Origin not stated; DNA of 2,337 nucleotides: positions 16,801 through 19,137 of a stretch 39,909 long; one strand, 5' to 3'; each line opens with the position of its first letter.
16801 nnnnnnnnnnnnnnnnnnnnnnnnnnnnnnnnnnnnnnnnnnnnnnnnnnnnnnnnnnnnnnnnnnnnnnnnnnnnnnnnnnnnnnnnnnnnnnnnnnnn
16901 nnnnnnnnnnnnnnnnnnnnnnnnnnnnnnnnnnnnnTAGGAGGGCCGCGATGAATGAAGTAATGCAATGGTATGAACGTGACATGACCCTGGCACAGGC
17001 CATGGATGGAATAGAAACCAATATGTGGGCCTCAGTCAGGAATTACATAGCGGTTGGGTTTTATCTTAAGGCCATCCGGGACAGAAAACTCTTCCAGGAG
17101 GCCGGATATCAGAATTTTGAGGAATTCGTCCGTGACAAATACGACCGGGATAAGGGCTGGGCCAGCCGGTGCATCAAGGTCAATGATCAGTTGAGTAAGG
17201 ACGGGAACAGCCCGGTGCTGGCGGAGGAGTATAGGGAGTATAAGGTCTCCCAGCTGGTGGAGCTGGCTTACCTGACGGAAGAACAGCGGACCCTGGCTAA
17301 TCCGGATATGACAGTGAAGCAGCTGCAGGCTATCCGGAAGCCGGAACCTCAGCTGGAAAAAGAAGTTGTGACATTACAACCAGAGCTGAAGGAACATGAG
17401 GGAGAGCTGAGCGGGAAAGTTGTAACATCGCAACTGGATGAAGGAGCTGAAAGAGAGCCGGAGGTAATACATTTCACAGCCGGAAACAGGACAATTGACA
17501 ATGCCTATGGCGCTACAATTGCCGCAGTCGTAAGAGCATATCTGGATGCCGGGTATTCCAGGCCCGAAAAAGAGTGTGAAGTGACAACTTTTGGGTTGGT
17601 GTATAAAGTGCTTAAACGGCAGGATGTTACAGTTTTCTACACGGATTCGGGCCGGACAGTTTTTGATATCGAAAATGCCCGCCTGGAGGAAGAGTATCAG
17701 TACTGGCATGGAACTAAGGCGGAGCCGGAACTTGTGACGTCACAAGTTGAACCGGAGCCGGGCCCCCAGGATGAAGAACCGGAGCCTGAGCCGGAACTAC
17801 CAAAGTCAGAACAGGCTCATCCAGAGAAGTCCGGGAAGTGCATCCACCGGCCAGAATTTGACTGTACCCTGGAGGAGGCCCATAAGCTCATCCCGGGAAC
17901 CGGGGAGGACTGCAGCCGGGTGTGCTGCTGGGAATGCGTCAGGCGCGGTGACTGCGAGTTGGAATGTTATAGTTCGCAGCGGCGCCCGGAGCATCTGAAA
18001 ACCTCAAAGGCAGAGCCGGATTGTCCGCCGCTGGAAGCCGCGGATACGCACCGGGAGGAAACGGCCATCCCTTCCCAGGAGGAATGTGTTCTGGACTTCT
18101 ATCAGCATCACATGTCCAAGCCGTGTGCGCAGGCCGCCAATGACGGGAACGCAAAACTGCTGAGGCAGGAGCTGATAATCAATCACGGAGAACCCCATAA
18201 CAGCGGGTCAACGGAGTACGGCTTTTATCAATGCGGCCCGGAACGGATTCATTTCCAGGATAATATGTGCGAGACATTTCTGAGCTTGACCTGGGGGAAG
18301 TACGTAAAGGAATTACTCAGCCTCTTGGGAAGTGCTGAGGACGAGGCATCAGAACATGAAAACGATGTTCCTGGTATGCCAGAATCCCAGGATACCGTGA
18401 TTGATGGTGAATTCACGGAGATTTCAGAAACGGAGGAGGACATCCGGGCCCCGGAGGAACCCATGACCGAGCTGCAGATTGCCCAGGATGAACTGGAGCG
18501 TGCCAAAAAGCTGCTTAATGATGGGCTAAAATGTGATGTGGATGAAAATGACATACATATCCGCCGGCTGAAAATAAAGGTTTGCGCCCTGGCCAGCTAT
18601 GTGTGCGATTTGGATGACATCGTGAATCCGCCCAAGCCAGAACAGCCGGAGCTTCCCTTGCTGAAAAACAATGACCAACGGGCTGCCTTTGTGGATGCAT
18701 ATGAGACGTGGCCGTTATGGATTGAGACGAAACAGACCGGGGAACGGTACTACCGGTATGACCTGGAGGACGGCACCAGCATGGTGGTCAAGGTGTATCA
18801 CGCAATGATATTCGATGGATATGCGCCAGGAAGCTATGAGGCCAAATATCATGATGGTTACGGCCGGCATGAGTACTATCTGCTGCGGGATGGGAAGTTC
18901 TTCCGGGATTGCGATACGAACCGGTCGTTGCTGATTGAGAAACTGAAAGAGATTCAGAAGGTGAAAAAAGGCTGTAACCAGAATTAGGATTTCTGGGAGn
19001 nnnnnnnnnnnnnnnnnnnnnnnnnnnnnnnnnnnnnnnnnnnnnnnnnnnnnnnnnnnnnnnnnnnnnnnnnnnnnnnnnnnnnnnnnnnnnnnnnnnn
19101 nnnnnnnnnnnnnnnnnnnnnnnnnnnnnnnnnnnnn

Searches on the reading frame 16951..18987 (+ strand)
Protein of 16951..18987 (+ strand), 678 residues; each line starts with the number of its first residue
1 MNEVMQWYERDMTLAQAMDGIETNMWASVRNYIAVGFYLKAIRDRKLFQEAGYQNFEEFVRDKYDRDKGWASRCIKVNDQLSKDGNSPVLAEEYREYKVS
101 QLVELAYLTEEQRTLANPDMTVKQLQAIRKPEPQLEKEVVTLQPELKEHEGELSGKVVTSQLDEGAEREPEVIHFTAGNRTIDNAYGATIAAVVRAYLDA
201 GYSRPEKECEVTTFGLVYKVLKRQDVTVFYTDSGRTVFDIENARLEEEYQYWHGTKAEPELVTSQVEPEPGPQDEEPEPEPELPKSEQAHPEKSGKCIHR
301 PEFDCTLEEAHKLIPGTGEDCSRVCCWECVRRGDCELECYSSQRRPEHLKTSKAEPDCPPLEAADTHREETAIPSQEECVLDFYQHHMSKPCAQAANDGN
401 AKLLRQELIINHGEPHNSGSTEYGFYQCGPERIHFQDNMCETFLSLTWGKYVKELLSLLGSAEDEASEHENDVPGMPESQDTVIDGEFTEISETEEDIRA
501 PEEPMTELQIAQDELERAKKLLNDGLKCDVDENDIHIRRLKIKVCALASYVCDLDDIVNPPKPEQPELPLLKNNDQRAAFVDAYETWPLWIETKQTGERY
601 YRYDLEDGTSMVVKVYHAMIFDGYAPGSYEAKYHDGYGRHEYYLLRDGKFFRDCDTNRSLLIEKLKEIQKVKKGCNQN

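Call 7: search_protein_families(library=pfam, proteins=[window:16951-18987:+], max_evalue=0.01)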
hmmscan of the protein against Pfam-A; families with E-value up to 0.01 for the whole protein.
window:16951-18987:+ (678 aa): 1 family
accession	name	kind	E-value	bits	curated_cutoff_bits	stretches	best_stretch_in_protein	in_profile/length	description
PF17185.10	NlpE_C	-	0.00062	20.5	22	0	233-297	25-89/90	NlpE C-terminal OB domain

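Call 22: search_protein_families(library=phrogs, proteins=[window:16951-18984:+], max_evalue=0.001)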
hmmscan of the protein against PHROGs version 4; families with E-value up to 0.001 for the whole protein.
window:16951-18984:+ (678 aa): 2 families
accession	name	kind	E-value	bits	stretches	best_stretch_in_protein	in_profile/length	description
phrog_15077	-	unknown function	3e-99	334.9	1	9-672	6-545/546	-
phrog_6963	-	unknown function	0.0001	22.9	1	31-66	37-72/283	-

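Call 24: search_protein_families(library=ncbifam, proteins=[window:16951-18984:+], max_evalue=0.01)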
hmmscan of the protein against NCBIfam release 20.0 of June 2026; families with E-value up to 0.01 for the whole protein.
window:16951-18984:+ (678 aa): 1 family
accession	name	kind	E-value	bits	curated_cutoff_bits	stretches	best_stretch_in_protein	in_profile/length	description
NF033725.0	borfam_49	equivalog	0.0052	17.3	60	0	21-80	8-66/150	chromosome replication/partitioning protein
